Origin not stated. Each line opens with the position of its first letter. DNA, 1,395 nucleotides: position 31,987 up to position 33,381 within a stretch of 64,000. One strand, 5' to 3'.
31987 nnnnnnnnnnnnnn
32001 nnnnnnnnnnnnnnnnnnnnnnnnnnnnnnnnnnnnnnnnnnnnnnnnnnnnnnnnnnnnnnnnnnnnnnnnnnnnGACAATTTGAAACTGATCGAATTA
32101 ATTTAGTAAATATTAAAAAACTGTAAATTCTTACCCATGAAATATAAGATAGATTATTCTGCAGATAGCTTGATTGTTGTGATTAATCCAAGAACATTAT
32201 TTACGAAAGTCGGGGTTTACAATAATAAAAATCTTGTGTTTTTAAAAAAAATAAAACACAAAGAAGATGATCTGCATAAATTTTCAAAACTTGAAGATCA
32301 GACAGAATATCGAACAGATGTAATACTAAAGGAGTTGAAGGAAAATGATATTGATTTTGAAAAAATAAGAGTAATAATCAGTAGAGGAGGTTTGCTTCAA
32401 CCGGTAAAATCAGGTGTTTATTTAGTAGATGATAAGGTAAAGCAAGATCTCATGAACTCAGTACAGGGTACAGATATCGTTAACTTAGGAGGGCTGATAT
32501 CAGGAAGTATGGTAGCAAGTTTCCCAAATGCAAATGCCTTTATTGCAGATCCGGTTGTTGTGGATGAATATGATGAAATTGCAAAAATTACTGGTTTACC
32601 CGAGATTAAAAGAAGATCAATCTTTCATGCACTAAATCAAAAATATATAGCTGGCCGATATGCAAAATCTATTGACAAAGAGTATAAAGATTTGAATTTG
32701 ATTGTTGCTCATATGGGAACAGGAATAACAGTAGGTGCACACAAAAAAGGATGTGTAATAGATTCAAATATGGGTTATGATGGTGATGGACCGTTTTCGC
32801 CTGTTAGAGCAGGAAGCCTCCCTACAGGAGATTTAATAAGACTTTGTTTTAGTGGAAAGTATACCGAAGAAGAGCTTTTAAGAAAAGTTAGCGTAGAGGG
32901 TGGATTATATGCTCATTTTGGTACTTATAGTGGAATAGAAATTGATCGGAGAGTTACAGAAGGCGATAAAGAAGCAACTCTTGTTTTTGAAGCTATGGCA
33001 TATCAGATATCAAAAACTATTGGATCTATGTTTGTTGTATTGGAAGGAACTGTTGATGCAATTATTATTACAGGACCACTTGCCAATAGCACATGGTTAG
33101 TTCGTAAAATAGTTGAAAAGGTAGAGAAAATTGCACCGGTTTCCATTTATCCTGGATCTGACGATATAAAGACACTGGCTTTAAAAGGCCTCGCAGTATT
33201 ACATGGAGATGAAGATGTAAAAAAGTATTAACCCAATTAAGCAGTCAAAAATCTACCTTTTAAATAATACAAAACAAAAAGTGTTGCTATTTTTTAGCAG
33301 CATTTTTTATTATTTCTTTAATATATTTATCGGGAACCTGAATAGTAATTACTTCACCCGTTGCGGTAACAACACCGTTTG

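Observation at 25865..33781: IcmF mutase and acyl-CoA dehydrogenase flanked by two butyrate-kinase paralogs and a thioesterase, with no phosphotransacylase visible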

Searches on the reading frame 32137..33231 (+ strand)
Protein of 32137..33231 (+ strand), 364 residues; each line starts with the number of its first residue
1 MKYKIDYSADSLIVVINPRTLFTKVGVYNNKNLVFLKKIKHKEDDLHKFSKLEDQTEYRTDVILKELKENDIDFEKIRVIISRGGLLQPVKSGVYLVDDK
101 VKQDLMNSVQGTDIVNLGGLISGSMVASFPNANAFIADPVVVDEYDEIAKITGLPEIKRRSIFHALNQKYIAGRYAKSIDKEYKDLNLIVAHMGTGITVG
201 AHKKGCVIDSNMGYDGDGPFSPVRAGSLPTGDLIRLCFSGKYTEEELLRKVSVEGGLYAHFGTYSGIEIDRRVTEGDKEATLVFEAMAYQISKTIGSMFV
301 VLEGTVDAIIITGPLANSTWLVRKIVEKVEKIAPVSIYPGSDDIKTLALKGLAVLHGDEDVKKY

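Call 3: search_protein_families(library=ncbifam, proteins=[window:32137-33231:+])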
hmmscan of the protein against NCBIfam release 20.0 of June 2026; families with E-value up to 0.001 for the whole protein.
window:32137-33231:+ (364 aa): 8 families
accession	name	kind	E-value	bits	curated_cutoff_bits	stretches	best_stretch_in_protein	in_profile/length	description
TIGR02707.1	butyr_kinase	equivalog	2.6e-130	434.5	289.1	1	13-362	2-350/351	butyrate kinase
NF002834.0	PRK03011.1-5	subfamily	7.8e-128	426.5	222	1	12-364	4-355/357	butyrate kinase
TIGR00016.1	ackA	subfamily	3.6e-20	72.1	293.4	1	159-331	180-355/405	acetate/propionate family kinase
NF009045.0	PRK12379.1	equivalog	2.5e-17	62.8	580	1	159-329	170-341/402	propionate kinase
NF009099.0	PRK12440.1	equivalog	1.2e-16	60.7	693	1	159-329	174-345/397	acetate/propionate family kinase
NF009063.0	PRK12397.1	equivalog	1.4e-13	50.2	659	1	159-325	174-341/404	acetate/propionate family kinase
NF005462.0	PRK07058.1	equivalog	2.4e-11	43.3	486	1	160-325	176-338/396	acetate/propionate family kinase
NF005520.0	PRK07157.1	equivalog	8.1e-09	35.1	561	1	156-330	172-346/400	acetate kinase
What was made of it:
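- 32137..33231 (+): buk2 (Buk2*): butyrate-kinase-fold paralog with rebuilt nucleotide-phosphate motifs. It is the last gene of the operon. TIGR02707 434 bits (call 3).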

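Call 4: search_protein_families(library=pfam, proteins=[window:32137-33231:+])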
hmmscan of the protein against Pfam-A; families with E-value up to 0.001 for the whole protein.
window:32137-33231:+ (364 aa): 1 family
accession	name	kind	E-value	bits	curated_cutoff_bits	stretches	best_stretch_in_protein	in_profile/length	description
PF00871.23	Acetate_kinase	-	2e-18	66.7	22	1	159-329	173-347/392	Acetokinase family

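Call 29: search_solved_structures(query=window:32137-33231:+, show_alignments=1, max_evalue=1e-10)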
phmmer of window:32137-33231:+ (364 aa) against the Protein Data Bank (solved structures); distinct sequences matched with E-value up to 1e-10: 14.
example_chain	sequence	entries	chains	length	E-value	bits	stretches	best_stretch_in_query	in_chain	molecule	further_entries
1x9j_A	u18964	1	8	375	9.4e-95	320.6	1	13-364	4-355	Probable butyrate kinase 2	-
1saz_A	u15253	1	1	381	1e-94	320.5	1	13-364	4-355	Probable butyrate kinase 2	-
4xh4_A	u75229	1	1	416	2.9e-14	55.9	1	159-326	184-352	Propionate kinase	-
4fwl_A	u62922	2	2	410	3e-14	55.8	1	159-326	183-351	Propionate kinase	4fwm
1x3m_A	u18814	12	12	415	3.1e-14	55.8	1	159-326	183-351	Propionate kinase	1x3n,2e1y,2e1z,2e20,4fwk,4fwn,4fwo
4xh1_A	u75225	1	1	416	3.1e-14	55.8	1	159-326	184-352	Propionate kinase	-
4xh5_A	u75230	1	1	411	3.2e-14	55.8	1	159-326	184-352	Propionate kinase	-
2iir_A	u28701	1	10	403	1.1e-13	54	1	159-324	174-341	Acetate kinase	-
1tuu_A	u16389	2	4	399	1.2e-12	50.6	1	159-325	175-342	Acetate kinase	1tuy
1g99_A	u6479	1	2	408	1.2e-12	50.5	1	159-325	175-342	ACETATE KINASE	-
6ioy_A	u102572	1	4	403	3.3e-12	49.1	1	159-324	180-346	Acetate kinase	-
3sk3_A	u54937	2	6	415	1.1e-11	47.4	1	158-325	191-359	Acetate kinase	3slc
3khy_A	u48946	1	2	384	2e-11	46.6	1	142-330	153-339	Propionate kinase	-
9dv8_A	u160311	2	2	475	4.1e-11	45.5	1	159-315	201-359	Acetate kinase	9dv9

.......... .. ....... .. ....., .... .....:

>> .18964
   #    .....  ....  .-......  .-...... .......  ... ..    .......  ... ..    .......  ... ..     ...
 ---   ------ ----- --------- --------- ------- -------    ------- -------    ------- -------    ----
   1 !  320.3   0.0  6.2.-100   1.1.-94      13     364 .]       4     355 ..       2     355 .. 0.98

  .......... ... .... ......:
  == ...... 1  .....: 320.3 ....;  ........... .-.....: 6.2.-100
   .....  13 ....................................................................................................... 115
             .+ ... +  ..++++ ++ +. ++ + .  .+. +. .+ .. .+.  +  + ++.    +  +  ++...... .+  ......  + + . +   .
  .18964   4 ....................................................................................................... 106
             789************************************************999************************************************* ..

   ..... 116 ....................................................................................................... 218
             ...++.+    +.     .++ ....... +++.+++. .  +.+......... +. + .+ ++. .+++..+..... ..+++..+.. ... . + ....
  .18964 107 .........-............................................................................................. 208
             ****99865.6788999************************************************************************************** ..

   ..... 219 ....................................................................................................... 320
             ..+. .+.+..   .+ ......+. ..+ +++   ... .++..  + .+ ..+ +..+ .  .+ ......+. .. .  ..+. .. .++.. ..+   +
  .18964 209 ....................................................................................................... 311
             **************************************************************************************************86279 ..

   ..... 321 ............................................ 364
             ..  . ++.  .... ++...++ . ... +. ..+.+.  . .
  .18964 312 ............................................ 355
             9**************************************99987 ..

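Call 41: search_protein_representatives(protein=window:32137-33231:+)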
Query: 364 residues. Proteins with E-value up to 0.001 (for the whole library): 4309; up to 1e-10: 1649; up to 1e-30: 582. The best 150 are listed.
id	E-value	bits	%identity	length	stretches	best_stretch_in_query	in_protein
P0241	1.9e-122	424.9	41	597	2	9-364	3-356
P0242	2.0e-120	418.2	53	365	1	10-361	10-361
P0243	3.3e-110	384.6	49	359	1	11-364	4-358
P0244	5.1e-109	380.7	48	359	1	12-364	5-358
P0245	3.8e-93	328.5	46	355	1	13-358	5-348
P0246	7.0e-92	324.4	45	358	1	13-364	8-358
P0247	1.0e-90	320.5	44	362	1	10-364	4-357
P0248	3.9e-89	315.3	43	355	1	14-364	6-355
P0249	6.6e-89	314.6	44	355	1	14-362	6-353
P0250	2.6e-88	312.6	42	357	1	10-363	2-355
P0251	2.7e-88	312.6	43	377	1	13-364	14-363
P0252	5.1e-87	308.4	40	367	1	11-364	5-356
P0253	5.9e-87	308.2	45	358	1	13-364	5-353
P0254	7.2e-87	307.9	46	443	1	8-364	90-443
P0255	2.9e-86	305.9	44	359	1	14-364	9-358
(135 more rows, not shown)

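Call 44: find_homologous_proteins(query=window:32137-33231:+)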
Query window:32137-33231:+ (364 aa): 7999 proteins with E <= 0.001 among 8000 candidates; the best 120 are listed.
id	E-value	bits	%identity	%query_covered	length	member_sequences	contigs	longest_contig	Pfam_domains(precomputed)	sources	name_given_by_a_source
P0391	8.4e-236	799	100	100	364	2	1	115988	PF00871.24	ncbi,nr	ncbi:MAG: butyrate kinase [Bacteroidales bacterium]|nr:butyrate kinase [Bacteroidales bacterium]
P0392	2.7e-201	686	82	100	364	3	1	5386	PF00871.24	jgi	-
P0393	1.7e-199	680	82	100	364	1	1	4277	PF00871.24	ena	-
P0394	4.0e-197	672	81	100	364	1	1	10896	PF00871.24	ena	-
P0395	5.7e-196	668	80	100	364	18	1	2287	PF00871.24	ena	-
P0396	8.1e-196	668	80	100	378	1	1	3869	PF00871.24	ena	-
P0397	1.0e-195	667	79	100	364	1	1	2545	PF00871.24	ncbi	-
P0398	3.2e-194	663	80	100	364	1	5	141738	PF00871.24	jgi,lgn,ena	-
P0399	3.9e-194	662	79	100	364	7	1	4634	PF00871.24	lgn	-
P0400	6.8e-194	661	78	100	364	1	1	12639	PF00871.24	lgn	-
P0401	3.2e-193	659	78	100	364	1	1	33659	PF00871.24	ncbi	ncbi:butyrate kinase [Bacteroidota bacterium]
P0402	2.4e-192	656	80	100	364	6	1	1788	PF00871.24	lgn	-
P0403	9.9e-191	651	78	100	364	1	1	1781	PF00871.24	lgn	-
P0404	1.6e-190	650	77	100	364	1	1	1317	PF00871.24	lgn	-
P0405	2.4e-190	650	78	100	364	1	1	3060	PF00871.24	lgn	-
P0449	3.1e-128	446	54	98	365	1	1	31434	PF00871.24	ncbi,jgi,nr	ncbi:MAG: butyrate kinase [Chlorobi bacterium]|nr:butyrate kinase [Chlorobiota bacterium]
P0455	3.9e-125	435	53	98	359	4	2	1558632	PF00871.24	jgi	jgi:butyrate kinase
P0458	2.1e-124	433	54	97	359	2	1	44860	PF00871.24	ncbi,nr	ncbi:MAG: butyrate kinase [Chlorobi bacterium]|nr:butyrate kinase [Chlorobiota bacterium]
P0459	2.3e-124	433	53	98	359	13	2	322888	PF00871.24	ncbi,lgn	-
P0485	1.3e-122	427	53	98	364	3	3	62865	PF00871.24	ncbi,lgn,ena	-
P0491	2.5e-122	426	53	98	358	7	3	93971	PF00871.24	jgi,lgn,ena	-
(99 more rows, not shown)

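Call 46: find_encoding_contigs(protein=P0455, flank=8000, max_places=1)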
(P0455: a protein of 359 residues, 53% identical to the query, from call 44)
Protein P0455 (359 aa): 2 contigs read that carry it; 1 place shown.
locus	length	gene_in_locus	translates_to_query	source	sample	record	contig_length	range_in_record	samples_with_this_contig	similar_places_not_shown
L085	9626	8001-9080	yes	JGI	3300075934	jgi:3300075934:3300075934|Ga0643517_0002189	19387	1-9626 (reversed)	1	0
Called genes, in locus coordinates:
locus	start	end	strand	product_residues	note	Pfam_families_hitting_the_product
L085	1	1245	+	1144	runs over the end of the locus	PF02310:B12-binding, PF02492:cobW, PF03308:MeaB, PF01642:MM_CoA_mutase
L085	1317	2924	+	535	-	PF01039:Carboxyl_trans, PF03255:ACCA (faint)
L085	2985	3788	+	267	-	PF00378:ECH_1, PF16113:ECH_2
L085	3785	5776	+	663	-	PF00289:Biotin_carb_N, PF02222:ATP-grasp (weak), PF02786:CPSase_L_D2, PF07478:Dala_Dala_lig_C, PF02785:Biotin_carb_C, PF00364:Biotin_lipoyl, PF25917:BSH_RND, PF25984:BSH_YknX (faint)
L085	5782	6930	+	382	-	PF02771:Acyl-CoA_dh_N, PF02770:Acyl-CoA_dh_M, PF00441:Acyl-CoA_dh_1, PF08028:Acyl-CoA_dh_2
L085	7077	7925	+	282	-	PF00682:HMGL-like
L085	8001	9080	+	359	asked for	PF00871:Acetate_kinase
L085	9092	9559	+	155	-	PF03061:4HBT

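Call 47: find_encoding_contigs(protein=P0449, flank=8000, max_places=1)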
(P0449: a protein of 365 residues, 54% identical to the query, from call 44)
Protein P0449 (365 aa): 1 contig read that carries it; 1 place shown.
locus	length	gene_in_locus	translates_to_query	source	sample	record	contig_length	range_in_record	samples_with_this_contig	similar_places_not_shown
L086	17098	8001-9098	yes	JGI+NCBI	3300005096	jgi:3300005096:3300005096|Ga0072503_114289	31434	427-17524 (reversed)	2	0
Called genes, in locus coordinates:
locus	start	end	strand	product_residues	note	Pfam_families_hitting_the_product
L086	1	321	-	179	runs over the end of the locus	-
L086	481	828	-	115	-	PF11848:DUF3368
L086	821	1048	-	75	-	PF03683:UPF0175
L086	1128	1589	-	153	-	PF14126:DUF4293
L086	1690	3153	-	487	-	PF01546:Peptidase_M20, PF07687:M20_dimer (weak)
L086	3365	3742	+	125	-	PF02142:MGS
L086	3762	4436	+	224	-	PF04326:SLFN_AlbA_2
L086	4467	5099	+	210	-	-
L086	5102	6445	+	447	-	PF07969:Amidohydro_3 (weak), PF01979:Amidohydro_1, PF07969:Amidohydro_3 (weak)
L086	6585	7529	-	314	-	PF08240:ADH_N, PF00107:ADH_zinc_N, PF13602:ADH_zinc_N_2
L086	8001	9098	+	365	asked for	PF00871:Acetate_kinase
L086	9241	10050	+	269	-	PF03437:BtpA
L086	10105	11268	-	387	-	PF13650:Asp_protease_2 (weak), PF00595:PDZ, PF13180:PDZ_2, PF17820:PDZ_6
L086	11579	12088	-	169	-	PF00210:Ferritin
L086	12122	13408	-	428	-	PF00180:Iso_dh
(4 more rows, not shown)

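Call 48: find_encoding_contigs(protein=P0491, flank=8000, max_places=1)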
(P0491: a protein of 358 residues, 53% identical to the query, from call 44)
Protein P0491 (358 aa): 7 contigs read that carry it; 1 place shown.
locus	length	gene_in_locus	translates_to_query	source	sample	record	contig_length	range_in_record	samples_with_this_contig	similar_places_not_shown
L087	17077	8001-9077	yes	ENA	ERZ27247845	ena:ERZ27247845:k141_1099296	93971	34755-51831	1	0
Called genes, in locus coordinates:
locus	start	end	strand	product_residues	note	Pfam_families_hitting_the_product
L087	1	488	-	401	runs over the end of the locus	PF12849:PBP_like_2 (faint), PF00528:BPD_transp_1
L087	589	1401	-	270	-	PF12849:PBP_like_2, PF01547:SBP_bac_1 (weak), PF13531:SBP_bac_11, PF12727:PBP_like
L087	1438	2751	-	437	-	PF07396:Porin_O_P (faint)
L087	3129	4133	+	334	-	PF18962:Por_Secre_tail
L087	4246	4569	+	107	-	PF01906:YbjQ_1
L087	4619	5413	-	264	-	PF02754:CCG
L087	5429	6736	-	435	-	PF12838:Fer4_7 (faint), PF13534:Fer4_17 (faint), PF00037:Fer4 (faint), PF12797:Fer4_2 (weak), PF13183:Fer4_8, PF13187:Fer4_9, PF13237:Fer4_10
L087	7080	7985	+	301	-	PF01515:PTA_PTB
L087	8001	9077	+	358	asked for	PF00871:Acetate_kinase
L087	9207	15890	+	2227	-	PF00155:Aminotran_1_2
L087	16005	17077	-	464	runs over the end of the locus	PF00375:SDF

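Call 51: find_encoding_contigs(protein=P0459, flank=9000, max_places=1)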
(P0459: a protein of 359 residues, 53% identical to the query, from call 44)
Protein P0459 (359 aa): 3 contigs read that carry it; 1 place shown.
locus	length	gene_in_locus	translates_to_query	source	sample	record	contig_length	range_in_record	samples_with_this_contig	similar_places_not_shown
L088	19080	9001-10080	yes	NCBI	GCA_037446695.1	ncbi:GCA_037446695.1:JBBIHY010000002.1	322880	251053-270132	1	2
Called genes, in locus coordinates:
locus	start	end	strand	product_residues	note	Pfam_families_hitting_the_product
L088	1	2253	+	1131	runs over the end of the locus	PF02310:B12-binding, PF03308:MeaB, PF02492:cobW, PF01642:MM_CoA_mutase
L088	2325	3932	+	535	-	PF03255:ACCA (faint), PF01039:Carboxyl_trans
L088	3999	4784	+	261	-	PF00378:ECH_1, PF16113:ECH_2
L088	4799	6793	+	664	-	PF00289:Biotin_carb_N, PF02222:ATP-grasp (weak), PF02786:CPSase_L_D2, PF07478:Dala_Dala_lig_C, PF25984:BSH_YknX (faint), PF02785:Biotin_carb_C, PF00364:Biotin_lipoyl, PF25917:BSH_RND, +1 more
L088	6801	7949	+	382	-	PF02771:Acyl-CoA_dh_N, PF22924:ACOX_C_alpha1 (faint), PF02770:Acyl-CoA_dh_M, PF00441:Acyl-CoA_dh_1, PF08028:Acyl-CoA_dh_2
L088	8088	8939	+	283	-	PF00682:HMGL-like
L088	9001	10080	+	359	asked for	PF00871:Acetate_kinase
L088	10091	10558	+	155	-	PF03061:4HBT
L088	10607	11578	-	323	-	PF11751:PorP_SprF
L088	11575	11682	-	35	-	-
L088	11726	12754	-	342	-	PF13585:CHU_C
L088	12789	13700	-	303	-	-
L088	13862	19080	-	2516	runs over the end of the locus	-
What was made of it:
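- icmF-mccB-ech-mccA-ivd-hmgl-buk2*-TE (L085, L088; calls 46, 51).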

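Call 52: find_encoding_contigs(protein=P0485, flank=9000, max_places=1)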
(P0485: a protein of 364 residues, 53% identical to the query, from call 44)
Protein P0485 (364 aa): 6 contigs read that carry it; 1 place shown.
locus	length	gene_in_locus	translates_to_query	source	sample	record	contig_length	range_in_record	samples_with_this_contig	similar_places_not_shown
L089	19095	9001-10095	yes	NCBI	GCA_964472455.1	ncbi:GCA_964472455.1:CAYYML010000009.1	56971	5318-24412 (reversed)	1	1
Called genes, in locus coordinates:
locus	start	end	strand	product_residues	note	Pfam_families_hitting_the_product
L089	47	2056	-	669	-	PF00270:DEAD (faint), PF04851:ResIII, PF17757:UvrB_inter, PF27431:UvrB_3rd, PF00271:Helicase_C, PF12344:UvrB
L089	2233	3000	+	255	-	PF00378:ECH_1, PF16113:ECH_2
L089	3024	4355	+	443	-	PF02737:3HCDH_N, PF00725:3HCDH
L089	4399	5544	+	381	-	PF02771:Acyl-CoA_dh_N, PF02770:Acyl-CoA_dh_M, PF00441:Acyl-CoA_dh_1, PF08028:Acyl-CoA_dh_2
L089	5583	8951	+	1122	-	PF02310:B12-binding, PF03308:MeaB, PF01642:MM_CoA_mutase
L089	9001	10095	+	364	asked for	PF00871:Acetate_kinase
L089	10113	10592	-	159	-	PF03061:4HBT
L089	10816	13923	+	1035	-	PF00005:ABC_tran, PF19055:ABC2_membrane_7 (faint), PF01061:ABC2_membrane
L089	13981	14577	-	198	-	PF13505:OMP_b-brl, PF13568:OMP_b-brl_2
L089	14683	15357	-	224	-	PF19515:DUF6048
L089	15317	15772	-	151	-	PF20050:DUF6452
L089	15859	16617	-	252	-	-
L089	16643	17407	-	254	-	-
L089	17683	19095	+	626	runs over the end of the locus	PF16177:ACAS_N, PF00501:AMP-binding, PF13193:AMP-binding_C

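Call 53: find_encoding_contigs(protein=P0458, flank=9000, max_places=1)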
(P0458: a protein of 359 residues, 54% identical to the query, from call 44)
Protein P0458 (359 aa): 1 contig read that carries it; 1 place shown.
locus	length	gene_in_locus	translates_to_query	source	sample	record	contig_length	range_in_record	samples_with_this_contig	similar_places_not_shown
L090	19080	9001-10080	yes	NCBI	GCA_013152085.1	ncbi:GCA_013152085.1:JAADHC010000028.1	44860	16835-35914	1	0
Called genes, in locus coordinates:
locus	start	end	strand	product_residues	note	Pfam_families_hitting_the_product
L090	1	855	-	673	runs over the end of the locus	PF00270:DEAD (faint), PF04851:ResIII, PF17757:UvrB_inter, PF27431:UvrB_3rd, PF00271:Helicase_C, PF12344:UvrB, PF02151:UVR (weak)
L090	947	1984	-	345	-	PF03372:Exo_endo_phos, PF19580:Exo_endo_phos_3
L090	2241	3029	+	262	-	PF00378:ECH_1, PF16113:ECH_2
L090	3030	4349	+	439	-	PF02737:3HCDH_N, PF00725:3HCDH (weak)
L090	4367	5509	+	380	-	PF02771:Acyl-CoA_dh_N, PF02770:Acyl-CoA_dh_M, PF00441:Acyl-CoA_dh_1, PF22924:ACOX_C_alpha1 (faint), PF08028:Acyl-CoA_dh_2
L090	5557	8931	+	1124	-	PF02310:B12-binding, PF03308:MeaB, PF02492:cobW, PF01642:MM_CoA_mutase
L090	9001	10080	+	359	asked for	PF00871:Acetate_kinase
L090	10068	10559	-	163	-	PF03061:4HBT, PF22636:FlK (weak)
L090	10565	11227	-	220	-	PF19515:DUF6048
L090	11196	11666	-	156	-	PF20050:DUF6452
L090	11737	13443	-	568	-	PF03577:Peptidase_C69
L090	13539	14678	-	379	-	PF00465:Fe-ADH, PF13685:Fe-ADH_2 (weak), PF25137:ADH_Fe_C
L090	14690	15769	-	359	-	PF03702:AnmK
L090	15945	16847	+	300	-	PF00483:NTP_transferase (weak)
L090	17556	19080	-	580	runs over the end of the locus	PF01551:Peptidase_M23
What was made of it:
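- crt-hbd-acd-icmF-buk2* with a convergent thioesterase (L089, L090; calls 52, 53).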
